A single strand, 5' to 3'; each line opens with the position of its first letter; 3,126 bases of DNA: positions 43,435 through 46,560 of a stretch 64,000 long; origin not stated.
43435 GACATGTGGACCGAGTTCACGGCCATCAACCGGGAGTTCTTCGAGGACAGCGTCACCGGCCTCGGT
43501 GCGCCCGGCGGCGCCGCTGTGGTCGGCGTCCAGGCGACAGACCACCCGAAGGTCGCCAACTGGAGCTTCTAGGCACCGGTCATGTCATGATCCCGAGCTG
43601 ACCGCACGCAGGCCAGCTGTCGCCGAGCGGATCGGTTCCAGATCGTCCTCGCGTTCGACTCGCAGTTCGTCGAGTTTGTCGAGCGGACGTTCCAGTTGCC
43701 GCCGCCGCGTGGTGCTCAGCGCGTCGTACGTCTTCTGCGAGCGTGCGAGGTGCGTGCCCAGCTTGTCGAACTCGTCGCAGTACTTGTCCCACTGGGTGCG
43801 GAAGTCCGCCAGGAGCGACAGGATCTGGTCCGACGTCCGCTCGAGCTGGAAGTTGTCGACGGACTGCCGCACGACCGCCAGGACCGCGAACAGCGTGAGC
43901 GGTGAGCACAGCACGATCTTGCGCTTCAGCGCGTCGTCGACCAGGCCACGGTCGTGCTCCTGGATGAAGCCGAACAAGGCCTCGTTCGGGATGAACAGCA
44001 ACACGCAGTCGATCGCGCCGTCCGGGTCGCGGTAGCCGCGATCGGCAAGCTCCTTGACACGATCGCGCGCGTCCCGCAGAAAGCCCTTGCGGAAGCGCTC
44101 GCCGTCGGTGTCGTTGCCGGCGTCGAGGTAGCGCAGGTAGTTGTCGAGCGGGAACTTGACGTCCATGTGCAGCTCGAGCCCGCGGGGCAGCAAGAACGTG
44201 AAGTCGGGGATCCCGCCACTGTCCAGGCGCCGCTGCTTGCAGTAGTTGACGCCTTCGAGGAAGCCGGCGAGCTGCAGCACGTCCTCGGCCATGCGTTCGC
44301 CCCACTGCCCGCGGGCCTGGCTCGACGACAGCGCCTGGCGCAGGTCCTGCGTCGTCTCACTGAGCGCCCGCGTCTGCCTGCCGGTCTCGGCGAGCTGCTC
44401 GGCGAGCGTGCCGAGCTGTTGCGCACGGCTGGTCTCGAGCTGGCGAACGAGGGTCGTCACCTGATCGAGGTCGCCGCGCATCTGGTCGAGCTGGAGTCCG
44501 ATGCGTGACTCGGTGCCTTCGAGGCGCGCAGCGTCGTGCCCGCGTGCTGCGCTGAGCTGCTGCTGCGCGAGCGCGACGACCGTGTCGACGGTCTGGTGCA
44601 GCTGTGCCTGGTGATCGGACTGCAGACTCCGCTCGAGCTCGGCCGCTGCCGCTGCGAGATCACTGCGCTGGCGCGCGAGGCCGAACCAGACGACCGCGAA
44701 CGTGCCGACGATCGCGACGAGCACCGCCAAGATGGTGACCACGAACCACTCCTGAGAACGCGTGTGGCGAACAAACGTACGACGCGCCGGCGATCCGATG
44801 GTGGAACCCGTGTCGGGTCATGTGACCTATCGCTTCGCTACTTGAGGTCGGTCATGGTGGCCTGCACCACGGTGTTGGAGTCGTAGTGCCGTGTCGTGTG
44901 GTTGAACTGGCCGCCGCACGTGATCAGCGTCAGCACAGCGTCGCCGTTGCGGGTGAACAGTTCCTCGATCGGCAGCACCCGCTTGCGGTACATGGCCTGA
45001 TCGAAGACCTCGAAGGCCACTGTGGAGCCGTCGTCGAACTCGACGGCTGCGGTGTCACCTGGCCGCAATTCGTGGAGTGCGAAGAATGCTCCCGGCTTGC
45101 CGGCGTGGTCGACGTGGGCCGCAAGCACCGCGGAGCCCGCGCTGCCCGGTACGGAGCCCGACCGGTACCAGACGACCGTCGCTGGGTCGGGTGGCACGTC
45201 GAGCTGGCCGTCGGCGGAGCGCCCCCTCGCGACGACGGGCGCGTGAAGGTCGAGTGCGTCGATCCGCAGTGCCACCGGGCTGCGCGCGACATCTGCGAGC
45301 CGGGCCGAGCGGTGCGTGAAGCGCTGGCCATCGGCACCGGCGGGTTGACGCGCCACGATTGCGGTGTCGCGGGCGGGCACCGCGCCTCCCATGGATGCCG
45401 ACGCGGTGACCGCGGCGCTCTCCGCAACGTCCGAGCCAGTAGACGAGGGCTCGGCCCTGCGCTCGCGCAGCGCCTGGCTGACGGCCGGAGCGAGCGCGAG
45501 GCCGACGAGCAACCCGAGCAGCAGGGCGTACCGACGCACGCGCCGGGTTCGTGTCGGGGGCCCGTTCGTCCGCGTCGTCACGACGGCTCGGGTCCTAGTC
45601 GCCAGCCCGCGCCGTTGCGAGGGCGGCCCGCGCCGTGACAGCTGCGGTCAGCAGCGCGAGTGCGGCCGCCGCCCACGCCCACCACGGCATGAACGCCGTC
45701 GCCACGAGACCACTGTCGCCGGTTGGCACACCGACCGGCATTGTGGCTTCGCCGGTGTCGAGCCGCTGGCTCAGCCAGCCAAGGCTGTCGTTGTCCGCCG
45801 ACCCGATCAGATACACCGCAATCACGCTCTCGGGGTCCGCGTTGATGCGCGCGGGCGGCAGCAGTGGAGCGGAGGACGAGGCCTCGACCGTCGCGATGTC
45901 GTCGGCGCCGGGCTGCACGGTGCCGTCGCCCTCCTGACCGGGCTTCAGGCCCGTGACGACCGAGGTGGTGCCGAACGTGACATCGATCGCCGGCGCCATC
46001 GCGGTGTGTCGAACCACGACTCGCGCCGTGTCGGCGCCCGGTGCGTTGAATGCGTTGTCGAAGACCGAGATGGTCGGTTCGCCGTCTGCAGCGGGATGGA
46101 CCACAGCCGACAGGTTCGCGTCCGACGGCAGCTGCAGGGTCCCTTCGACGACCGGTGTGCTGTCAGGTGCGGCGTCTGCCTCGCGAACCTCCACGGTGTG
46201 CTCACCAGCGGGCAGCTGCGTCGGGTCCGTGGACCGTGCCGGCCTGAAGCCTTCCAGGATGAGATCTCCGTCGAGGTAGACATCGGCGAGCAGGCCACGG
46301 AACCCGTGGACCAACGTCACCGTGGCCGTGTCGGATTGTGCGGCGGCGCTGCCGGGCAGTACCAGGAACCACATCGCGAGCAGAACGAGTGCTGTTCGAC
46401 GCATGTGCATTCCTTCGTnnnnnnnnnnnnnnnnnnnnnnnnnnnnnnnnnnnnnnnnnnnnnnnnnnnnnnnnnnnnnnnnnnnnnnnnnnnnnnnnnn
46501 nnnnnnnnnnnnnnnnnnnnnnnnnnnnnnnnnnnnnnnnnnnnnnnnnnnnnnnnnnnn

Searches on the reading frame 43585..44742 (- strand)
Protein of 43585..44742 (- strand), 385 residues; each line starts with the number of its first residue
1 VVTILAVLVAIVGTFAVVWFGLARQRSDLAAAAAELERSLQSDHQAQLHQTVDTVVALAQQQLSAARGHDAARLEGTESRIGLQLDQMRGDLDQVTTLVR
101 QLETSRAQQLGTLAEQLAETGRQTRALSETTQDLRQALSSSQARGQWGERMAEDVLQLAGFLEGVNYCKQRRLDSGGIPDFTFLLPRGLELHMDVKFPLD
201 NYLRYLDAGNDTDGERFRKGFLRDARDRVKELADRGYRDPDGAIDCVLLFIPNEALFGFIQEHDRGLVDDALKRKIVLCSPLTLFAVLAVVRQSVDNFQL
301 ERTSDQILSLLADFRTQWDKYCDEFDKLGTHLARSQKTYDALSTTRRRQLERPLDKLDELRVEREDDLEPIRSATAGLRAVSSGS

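Call 34: search_protein_families(library=pfam, proteins=[window:43585-44742:-], max_evalue=0.01)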
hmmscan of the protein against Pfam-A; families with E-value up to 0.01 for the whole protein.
window:43585-44742:- (385 aa): 5 families
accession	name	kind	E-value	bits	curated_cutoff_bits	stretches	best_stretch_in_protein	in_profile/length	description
PF02646.22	RmuC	-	3.9e-66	223.5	26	1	83-365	5-289/291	RmuC family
PF24611.2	Spectrin_Anc-1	-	0.00092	19.9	33.2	0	315-382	10-76/115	Nuclear anchorage protein 1, spectrin-like repeat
PF20667.3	Sec10_N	-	0.0041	17.7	27.4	0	87-187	21-98/118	Exocyst complex component Sec10, N-terminal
PF23954.1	DUF7283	-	0.0071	16.7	27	0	17-144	8-126/142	Family of unknown function (DUF7283)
PF18430.7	DBD_HTH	-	0.0096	16.1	25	0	344-359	2-17/35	Putative DNA-binding domain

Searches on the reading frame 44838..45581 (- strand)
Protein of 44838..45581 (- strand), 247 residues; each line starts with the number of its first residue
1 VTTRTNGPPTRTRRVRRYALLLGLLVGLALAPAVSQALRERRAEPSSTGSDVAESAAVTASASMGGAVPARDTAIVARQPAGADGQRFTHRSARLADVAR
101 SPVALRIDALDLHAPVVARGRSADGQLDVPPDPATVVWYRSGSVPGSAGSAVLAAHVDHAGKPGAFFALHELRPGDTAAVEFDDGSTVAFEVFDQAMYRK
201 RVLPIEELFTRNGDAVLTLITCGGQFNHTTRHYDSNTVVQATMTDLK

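Call 34: search_protein_families(library=pfam, proteins=[window:44838-45581:-], max_evalue=0.01)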
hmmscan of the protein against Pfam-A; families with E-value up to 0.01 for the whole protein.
window:44838-45581:- (247 aa): 1 family
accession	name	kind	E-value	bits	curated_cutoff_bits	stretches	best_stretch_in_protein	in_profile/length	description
PF04203.18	Sortase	-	1.2e-21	77.2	26.6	1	105-243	1-124/125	Sortase domain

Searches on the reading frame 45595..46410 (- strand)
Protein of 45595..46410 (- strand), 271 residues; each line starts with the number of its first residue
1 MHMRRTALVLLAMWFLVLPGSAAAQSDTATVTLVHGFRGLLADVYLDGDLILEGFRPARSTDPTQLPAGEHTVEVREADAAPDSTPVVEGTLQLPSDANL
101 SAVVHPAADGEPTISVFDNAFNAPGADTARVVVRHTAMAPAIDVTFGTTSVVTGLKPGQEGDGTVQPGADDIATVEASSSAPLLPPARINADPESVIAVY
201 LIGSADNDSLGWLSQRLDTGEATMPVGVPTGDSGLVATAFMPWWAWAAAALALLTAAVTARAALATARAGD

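Call 34: search_protein_families(library=pfam, proteins=[window:45595-46410:-], max_evalue=0.01)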
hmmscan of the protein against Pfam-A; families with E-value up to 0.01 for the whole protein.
window:45595-46410:- (271 aa): 1 family
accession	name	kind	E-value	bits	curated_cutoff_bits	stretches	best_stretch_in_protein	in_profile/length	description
PF14344.12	DUF4397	-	1.6e-20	74.3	30.6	1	29-145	1-119/119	Domain of unknown function (DUF4397)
